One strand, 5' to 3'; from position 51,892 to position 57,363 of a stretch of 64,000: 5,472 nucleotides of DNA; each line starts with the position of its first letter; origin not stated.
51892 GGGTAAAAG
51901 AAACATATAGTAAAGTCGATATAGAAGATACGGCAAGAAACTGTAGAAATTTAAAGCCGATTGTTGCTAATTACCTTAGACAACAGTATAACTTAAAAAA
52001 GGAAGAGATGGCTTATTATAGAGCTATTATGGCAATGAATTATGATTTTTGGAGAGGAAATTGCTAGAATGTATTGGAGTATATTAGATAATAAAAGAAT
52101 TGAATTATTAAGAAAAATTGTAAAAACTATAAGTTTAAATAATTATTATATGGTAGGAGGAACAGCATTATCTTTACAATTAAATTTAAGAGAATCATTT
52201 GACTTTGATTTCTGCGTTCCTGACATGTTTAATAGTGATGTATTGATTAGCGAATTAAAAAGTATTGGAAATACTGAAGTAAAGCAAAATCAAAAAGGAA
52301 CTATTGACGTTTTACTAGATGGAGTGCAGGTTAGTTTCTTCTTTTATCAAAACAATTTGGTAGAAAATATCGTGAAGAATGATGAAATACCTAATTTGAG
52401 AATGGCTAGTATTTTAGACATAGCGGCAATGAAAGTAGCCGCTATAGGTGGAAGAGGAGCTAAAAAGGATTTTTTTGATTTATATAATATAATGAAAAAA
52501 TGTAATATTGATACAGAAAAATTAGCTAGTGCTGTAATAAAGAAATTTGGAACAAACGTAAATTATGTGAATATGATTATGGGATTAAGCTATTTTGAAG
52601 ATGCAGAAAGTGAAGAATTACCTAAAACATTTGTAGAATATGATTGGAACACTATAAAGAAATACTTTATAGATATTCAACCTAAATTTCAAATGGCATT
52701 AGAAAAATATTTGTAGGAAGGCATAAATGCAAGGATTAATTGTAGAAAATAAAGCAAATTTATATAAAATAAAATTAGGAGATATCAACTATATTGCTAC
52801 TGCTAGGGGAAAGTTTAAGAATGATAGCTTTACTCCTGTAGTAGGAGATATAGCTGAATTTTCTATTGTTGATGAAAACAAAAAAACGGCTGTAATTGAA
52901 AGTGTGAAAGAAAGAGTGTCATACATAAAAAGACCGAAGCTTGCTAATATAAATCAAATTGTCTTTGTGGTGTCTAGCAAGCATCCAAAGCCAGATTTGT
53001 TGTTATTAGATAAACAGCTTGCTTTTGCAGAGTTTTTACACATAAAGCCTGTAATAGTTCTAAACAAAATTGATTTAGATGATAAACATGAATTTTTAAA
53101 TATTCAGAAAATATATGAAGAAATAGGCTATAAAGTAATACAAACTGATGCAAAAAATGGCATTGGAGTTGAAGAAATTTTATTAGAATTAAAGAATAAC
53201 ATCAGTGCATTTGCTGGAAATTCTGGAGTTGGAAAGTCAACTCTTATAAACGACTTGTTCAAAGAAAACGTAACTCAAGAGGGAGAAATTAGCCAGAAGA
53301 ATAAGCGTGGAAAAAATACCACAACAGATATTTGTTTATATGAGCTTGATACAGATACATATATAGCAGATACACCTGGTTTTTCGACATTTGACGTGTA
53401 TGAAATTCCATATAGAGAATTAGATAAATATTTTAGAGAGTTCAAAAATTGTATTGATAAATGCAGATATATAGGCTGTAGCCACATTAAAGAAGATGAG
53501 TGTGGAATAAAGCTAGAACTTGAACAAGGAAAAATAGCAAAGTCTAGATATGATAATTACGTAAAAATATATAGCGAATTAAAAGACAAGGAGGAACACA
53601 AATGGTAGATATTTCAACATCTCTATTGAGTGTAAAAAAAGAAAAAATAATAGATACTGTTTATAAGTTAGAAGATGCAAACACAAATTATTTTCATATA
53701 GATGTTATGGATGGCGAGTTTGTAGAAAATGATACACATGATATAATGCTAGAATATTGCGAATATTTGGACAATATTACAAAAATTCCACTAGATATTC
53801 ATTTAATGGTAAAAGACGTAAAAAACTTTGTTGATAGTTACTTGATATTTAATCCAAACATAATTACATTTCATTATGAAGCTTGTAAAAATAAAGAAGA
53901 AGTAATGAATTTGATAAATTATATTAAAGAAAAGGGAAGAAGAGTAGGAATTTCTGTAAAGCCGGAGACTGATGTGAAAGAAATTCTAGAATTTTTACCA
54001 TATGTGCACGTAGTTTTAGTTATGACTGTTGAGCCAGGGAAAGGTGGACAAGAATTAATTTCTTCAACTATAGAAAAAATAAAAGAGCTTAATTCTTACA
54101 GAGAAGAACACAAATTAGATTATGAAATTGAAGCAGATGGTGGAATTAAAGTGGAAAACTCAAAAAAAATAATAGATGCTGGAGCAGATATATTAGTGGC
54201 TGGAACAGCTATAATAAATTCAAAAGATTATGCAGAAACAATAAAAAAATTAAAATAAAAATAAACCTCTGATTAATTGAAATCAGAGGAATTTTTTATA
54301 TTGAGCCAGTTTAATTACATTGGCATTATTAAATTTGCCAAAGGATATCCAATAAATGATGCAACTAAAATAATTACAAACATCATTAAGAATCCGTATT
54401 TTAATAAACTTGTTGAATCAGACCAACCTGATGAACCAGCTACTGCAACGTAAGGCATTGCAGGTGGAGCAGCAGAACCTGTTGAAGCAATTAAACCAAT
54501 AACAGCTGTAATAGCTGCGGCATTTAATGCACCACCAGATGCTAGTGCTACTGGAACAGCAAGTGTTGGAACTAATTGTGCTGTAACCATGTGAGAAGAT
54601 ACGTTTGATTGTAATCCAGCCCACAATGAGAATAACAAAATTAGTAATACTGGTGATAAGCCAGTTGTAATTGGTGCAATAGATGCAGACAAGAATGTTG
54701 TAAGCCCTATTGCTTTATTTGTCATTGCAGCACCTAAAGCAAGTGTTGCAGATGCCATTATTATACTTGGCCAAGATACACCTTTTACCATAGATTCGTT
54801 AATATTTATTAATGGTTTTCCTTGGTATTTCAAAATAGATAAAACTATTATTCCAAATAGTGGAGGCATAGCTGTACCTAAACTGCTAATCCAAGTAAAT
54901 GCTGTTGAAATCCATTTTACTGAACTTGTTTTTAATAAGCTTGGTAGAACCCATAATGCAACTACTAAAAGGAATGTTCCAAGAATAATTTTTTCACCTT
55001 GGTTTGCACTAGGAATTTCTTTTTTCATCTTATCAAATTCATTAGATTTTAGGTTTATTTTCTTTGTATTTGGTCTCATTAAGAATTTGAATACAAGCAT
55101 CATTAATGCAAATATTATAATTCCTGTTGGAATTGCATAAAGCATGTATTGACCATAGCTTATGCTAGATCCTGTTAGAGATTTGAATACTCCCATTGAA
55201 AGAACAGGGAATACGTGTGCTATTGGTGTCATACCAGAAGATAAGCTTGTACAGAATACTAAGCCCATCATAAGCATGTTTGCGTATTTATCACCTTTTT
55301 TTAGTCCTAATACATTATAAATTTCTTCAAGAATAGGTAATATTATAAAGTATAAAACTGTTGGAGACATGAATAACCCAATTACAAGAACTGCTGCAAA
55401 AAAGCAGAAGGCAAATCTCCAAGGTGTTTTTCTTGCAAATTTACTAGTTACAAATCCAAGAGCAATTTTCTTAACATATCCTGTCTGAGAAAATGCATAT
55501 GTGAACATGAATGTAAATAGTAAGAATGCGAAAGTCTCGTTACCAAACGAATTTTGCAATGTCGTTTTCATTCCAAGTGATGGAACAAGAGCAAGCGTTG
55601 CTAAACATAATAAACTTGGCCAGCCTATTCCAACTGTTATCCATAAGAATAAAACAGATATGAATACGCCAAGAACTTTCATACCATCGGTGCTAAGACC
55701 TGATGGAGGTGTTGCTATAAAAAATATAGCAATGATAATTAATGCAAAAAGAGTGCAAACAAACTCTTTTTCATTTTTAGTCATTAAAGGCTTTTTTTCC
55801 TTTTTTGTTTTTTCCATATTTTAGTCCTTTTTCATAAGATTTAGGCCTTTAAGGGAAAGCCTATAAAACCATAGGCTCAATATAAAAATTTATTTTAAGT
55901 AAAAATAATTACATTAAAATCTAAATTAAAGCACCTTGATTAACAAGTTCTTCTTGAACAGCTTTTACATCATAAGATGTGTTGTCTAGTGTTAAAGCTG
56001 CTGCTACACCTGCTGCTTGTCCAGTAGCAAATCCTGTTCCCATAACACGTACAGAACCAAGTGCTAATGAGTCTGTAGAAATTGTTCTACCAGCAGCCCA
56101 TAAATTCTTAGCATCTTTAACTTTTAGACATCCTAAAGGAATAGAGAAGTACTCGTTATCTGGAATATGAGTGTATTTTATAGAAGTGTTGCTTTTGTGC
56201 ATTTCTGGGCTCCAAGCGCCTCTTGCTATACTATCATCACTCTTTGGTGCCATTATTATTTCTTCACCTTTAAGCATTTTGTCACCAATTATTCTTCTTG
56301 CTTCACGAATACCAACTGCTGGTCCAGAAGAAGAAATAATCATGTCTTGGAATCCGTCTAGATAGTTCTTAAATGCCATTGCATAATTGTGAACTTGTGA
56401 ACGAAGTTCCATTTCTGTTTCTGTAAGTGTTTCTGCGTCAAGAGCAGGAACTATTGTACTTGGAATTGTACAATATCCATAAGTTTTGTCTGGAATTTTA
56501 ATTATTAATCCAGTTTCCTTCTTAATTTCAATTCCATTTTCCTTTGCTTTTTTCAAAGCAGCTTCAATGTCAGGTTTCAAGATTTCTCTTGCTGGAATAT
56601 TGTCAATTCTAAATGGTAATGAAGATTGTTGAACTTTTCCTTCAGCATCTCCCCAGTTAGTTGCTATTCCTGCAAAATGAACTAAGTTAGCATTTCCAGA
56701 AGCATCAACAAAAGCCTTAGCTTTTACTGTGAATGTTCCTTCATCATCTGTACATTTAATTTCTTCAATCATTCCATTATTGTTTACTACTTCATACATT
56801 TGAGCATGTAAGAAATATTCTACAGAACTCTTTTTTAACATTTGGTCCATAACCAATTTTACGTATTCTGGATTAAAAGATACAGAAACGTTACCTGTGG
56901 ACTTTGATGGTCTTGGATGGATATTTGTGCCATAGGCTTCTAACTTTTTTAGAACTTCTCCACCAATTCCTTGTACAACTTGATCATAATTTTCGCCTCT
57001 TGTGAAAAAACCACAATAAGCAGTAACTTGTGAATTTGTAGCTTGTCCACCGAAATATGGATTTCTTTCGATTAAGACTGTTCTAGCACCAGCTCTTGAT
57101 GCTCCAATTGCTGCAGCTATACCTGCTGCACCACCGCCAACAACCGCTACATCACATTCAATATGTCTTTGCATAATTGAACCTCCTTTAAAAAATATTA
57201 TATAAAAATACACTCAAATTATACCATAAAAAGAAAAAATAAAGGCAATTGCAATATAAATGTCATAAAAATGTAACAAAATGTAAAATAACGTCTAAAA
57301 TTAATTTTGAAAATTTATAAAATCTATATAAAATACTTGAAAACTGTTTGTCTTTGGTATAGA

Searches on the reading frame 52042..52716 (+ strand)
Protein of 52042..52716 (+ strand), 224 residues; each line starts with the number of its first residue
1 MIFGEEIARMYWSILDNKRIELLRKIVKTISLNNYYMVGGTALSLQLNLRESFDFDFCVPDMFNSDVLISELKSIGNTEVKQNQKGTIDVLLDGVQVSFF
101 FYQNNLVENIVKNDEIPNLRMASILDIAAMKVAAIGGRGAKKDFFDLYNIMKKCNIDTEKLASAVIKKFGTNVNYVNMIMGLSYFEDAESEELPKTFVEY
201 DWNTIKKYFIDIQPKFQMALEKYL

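Call 43: search_protein_families(library=pfam, proteins=[window:52042-52716:+], max_evalue=0.0001)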
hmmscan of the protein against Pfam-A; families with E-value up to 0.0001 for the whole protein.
window:52042-52716:+ (224 aa): 1 family
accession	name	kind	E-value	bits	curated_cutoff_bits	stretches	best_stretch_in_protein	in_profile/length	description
PF08843.17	AbiEii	-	6.5e-12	46.3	22.5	1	22-221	2-237/238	Nucleotidyl transferase AbiEii toxin, Type IV TA system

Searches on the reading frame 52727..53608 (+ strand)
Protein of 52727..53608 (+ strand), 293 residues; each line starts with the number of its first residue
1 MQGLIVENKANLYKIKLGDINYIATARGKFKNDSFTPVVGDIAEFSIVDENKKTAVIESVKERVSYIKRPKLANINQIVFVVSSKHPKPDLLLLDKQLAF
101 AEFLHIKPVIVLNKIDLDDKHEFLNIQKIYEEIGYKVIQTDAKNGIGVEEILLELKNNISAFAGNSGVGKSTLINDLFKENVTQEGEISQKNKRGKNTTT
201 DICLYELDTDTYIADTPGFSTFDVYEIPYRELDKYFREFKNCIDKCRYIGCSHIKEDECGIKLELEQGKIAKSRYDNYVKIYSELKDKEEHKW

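Call 77: search_protein_families(library=pfam, proteins=[window:52727-53608:+], max_evalue=0.001)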
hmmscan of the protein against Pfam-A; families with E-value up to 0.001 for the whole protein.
window:52727-53608:+ (293 aa): 8 families
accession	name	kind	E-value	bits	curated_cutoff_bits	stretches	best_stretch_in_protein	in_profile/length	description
PF03193.22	RsgA_GTPase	-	5.4e-50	170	30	1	60-224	1-173/174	RsgA GTPase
PF02421.24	FeoB_N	-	5.5e-09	36.2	27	1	74-152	78-153/156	Ferrous iron transport protein B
PF16745.11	RsgA_N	-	6.6e-09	35.8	27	1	2-52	1-51/54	RsgA N-terminal domain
PF01926.29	MMR_HSR1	-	7.6e-09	36.1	21.9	1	161-225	3-57/113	50S ribosome-binding GTPase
PF00735.24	Septin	-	1.7e-05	24.7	26.2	1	163-220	10-73/280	Septin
PF00071.28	Ras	-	4.6e-05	23.5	21.6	0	106-159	105-160/162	Ras family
PF00005.33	ABC_tran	-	0.0001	23.4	25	1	158-197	12-51/137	ABC transporter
PF00009.33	GTP_EFTU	-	0.00031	20.8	26.5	0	98-155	114-182/188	Elongation factor Tu GTP binding domain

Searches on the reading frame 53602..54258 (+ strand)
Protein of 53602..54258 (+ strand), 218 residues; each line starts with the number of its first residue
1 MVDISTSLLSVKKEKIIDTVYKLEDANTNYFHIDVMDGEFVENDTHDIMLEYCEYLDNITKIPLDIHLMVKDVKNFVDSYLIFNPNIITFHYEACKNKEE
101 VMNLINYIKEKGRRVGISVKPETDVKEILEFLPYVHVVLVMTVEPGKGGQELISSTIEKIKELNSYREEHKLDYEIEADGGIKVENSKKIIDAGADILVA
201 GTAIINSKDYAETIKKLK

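Call 77: search_protein_families(library=pfam, proteins=[window:53602-54258:+], max_evalue=0.001)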
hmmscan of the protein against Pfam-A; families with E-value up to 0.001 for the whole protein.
window:53602-54258:+ (218 aa): 1 family
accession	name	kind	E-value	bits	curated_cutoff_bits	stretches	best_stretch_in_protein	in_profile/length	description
PF00834.25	Ribul_P_3_epim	-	7e-59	199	21.1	1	4-205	2-198/198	Ribulose-phosphate 3 epimerase family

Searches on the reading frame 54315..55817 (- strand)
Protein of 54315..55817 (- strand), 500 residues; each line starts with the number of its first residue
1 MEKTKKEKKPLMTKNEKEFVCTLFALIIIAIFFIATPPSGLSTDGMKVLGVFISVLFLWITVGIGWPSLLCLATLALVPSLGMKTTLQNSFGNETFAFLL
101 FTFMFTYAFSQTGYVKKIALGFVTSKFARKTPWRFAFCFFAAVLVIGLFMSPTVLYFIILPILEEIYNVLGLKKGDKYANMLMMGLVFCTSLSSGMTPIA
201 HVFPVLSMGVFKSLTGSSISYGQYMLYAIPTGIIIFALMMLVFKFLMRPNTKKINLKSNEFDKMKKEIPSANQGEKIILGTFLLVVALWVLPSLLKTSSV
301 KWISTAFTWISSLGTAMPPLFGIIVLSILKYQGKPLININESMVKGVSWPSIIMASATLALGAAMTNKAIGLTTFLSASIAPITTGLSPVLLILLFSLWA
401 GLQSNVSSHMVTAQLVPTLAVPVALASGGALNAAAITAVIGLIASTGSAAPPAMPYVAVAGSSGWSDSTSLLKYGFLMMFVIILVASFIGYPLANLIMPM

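Call 43: search_protein_families(library=pfam, proteins=[window:54315-55817:-], max_evalue=0.0001)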
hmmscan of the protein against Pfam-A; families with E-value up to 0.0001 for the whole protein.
window:54315-55817:- (500 aa): 2 families
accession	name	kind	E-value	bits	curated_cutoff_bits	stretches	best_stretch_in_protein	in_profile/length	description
PF00939.25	Na_sulph_symp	-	1.8e-23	83.7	27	1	19-490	4-462/472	Sodium:sulfate symporter transmembrane region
PF03600.22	CitMHS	-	1.1e-17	64.6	31.9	1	55-439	2-334/336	Citrate transporter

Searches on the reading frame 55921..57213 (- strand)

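Call 43: search_protein_families(library=pfam, proteins=[window:55921-57213:-], max_evalue=0.0001)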
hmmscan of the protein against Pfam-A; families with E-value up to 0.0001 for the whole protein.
window:55921-57213:- (430 aa): 8 families
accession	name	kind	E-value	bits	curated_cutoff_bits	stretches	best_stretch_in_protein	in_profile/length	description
PF12831.13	FAD_oxidored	-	1.7e-97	327.8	27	1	21-423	1-416/416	FAD dependent oxidoreductase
PF00890.30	FAD_binding_2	-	1.6e-09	37.9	20.4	1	21-62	1-42/414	FAD binding domain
PF07992.20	Pyr_redox_2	-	6.9e-09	36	26.1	1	21-187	2-123/291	Pyridine nucleotide-disulphide oxidoreductase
PF01266.30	DAO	-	3.1e-08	34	27.9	1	21-69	1-49/353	FAD dependent oxidoreductase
PF13450.12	NAD_binding_8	-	2.5e-07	31.3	21.9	1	24-63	1-40/68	NAD(P)-binding Rossmann-like domain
PF01134.28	GIDA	-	1.2e-05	25.1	22.1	1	21-152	1-131/391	Glucose inhibited division protein A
PF03486.20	HI0933_like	-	2.6e-05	24.2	50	1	21-56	2-37/244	HI0933-like protein Rossmann domain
PF01262.27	AlaDh_PNT_C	-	3.4e-05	23.8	23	0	19-53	24-62/214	Alanine dehydrogenase/PNT, C-terminal domain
